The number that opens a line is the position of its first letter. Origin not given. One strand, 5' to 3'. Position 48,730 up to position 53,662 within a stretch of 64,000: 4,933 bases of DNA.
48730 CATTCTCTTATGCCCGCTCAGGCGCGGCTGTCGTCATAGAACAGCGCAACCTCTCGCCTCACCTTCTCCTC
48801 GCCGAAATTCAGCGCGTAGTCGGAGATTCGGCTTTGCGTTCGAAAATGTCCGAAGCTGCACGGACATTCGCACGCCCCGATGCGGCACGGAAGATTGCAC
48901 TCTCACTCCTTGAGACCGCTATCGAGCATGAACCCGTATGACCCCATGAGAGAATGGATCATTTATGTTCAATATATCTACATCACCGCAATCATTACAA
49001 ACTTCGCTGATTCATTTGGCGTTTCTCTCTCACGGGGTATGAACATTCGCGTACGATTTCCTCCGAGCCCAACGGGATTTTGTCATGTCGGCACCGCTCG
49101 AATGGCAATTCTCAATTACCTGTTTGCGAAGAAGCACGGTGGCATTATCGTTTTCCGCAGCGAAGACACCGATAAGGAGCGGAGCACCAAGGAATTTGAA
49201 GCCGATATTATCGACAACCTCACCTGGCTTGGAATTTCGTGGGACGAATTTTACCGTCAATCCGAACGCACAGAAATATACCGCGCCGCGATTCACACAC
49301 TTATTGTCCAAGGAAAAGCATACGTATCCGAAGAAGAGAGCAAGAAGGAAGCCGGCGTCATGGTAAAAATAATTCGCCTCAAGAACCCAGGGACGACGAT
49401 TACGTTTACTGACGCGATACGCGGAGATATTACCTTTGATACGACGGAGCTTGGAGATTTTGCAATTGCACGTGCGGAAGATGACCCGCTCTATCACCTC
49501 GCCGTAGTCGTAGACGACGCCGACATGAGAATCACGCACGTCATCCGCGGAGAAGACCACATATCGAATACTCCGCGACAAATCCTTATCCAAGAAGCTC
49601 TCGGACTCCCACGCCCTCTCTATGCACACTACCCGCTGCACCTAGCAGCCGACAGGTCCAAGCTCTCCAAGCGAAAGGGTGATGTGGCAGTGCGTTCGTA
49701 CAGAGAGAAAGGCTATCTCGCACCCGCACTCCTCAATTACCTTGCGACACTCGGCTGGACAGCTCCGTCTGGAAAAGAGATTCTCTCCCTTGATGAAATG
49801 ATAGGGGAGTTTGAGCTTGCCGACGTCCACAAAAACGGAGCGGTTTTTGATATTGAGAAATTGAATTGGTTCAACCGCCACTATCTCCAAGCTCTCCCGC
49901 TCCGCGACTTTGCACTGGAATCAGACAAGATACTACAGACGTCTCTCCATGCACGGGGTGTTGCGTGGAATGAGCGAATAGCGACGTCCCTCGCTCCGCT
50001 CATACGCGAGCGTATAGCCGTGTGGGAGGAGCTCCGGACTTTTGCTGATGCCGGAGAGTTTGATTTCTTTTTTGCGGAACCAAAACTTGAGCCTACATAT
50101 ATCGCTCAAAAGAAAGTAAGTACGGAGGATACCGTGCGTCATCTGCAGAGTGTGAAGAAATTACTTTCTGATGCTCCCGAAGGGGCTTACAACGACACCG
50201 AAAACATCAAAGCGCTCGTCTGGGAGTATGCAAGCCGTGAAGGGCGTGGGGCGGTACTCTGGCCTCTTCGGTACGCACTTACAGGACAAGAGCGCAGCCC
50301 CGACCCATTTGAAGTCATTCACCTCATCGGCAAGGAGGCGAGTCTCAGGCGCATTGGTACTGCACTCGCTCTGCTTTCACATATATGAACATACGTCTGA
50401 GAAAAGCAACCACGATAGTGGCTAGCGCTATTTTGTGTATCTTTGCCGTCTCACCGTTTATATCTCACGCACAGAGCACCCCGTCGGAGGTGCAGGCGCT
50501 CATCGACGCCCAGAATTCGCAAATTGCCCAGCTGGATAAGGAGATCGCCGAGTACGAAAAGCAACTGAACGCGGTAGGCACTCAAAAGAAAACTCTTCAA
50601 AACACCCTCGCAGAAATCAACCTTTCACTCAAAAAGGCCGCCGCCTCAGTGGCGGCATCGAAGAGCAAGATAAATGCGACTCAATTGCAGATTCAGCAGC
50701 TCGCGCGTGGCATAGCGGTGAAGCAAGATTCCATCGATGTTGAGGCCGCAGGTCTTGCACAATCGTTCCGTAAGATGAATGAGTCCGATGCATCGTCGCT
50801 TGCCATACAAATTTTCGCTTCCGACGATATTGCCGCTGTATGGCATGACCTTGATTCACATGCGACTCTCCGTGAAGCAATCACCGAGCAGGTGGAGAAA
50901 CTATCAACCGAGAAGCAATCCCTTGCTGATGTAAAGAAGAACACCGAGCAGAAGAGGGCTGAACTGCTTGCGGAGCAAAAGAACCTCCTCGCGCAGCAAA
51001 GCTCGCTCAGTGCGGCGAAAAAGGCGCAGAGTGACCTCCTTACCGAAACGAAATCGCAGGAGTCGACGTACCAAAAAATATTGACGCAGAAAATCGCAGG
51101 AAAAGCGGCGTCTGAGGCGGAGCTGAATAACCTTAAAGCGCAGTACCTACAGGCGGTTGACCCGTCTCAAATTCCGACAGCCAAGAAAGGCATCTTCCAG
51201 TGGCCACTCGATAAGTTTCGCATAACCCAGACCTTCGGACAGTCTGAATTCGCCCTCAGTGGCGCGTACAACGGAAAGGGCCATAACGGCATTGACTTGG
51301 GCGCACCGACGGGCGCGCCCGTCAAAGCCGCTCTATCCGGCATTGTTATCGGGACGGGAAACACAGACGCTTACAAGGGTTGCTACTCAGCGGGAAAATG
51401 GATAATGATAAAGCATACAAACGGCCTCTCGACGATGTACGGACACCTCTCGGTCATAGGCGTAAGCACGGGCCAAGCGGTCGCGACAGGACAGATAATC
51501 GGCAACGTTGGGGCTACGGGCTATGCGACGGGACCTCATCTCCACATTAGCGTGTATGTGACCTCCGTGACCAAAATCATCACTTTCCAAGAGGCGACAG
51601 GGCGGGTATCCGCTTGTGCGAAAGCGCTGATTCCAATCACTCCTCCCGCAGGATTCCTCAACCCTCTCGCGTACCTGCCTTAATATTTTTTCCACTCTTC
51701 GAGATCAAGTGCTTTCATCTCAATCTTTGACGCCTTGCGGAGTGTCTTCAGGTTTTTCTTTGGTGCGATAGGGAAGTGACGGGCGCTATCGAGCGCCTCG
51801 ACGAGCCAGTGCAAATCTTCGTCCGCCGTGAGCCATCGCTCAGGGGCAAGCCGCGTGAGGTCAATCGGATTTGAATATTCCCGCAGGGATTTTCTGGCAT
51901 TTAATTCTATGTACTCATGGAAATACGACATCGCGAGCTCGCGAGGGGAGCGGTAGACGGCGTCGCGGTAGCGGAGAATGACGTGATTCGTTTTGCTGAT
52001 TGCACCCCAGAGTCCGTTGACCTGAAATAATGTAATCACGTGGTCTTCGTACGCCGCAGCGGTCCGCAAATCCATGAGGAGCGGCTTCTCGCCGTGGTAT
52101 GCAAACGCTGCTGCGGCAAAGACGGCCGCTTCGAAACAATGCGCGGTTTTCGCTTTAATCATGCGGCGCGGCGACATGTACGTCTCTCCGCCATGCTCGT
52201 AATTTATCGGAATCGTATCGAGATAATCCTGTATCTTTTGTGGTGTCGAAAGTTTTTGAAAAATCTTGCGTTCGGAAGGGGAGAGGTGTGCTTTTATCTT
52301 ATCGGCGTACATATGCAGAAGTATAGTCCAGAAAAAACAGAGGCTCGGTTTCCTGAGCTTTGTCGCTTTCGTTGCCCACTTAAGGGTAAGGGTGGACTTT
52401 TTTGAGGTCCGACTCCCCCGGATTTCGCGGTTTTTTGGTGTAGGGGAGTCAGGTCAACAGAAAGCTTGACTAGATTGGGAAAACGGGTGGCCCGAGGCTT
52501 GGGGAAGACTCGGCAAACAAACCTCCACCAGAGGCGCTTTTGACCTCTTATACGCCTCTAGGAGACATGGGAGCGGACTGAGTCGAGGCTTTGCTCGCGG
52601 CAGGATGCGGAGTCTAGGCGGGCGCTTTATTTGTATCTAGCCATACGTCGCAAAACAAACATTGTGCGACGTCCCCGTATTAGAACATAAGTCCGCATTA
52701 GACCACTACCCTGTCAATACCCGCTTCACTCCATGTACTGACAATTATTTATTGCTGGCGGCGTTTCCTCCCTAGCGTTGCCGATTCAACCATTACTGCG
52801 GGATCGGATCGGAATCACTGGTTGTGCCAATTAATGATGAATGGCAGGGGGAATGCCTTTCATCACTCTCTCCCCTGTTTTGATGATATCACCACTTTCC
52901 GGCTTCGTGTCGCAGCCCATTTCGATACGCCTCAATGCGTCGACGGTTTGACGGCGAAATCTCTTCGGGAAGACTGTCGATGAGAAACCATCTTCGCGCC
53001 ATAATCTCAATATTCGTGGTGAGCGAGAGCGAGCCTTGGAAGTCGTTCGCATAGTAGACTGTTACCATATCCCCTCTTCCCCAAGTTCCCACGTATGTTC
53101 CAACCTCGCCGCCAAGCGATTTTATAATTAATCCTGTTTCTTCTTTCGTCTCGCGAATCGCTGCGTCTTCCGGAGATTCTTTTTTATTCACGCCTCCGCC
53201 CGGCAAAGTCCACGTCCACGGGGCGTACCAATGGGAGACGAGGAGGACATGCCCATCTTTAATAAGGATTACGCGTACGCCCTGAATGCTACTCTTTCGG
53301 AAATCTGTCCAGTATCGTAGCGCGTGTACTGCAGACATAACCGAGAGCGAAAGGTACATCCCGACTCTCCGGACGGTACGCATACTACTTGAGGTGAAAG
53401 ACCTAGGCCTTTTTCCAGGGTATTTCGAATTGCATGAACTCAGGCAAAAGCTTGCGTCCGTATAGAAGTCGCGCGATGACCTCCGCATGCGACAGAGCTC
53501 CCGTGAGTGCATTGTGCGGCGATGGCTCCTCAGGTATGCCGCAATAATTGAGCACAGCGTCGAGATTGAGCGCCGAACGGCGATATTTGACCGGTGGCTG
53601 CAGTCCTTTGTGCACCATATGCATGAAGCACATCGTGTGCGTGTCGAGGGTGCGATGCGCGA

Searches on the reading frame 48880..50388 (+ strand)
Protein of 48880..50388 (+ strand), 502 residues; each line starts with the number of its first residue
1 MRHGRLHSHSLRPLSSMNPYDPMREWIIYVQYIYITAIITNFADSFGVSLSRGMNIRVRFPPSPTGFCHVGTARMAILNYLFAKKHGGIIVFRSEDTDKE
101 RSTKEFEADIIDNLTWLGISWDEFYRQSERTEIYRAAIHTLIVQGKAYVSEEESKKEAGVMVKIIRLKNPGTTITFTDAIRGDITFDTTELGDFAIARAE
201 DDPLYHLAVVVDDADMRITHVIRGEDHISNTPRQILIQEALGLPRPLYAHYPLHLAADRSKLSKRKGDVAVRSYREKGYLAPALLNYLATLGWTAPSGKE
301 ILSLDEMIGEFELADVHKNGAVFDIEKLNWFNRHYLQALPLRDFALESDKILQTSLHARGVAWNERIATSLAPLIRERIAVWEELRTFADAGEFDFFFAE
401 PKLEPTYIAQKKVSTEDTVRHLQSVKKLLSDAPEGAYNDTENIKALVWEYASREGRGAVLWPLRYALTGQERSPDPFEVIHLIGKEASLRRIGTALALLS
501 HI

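Call 55: search_protein_families(library=pfam, proteins=[window:48880-50388:+], max_evalue=0.0001)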
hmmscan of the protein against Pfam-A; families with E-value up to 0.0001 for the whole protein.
window:48880-50388:+ (502 aa): 2 families
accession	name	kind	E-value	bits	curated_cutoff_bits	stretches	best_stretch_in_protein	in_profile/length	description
PF00749.27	tRNA-synt_1c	-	1.8e-84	283.8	23.4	2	151-330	132-314/314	tRNA synthetases class I (E and Q), catalytic domain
PF19269.4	Anticodon_2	-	4e-19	69.8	23.6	1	364-495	12-140/141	Anticodon binding domain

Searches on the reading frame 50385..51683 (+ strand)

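Call 55: search_protein_families(library=pfam, proteins=[window:50385-51683:+], max_evalue=0.0001)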
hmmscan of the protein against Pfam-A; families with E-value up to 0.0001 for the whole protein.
window:50385-51683:+ (432 aa): 1 family
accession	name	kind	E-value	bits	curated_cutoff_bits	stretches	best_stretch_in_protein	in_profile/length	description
PF01551.29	Peptidase_M23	-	9.5e-27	93.5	28.7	1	299-393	2-90/96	Peptidase family M23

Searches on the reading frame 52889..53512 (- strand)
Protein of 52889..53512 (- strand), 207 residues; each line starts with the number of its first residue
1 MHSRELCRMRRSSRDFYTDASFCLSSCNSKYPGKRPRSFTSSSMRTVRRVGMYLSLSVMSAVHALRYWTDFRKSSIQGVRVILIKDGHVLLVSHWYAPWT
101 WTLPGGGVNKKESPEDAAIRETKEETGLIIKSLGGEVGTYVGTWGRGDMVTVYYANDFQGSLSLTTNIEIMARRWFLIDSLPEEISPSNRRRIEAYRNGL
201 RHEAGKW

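Call 55: search_protein_families(library=pfam, proteins=[window:52889-53512:-], max_evalue=0.0001)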
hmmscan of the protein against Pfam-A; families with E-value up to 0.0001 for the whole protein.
window:52889-53512:- (207 aa): 1 family
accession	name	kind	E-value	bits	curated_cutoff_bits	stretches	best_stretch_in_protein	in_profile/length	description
PF00293.34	NUDIX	-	4e-21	75.9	21.1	1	78-193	5-131/134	NUDIX domain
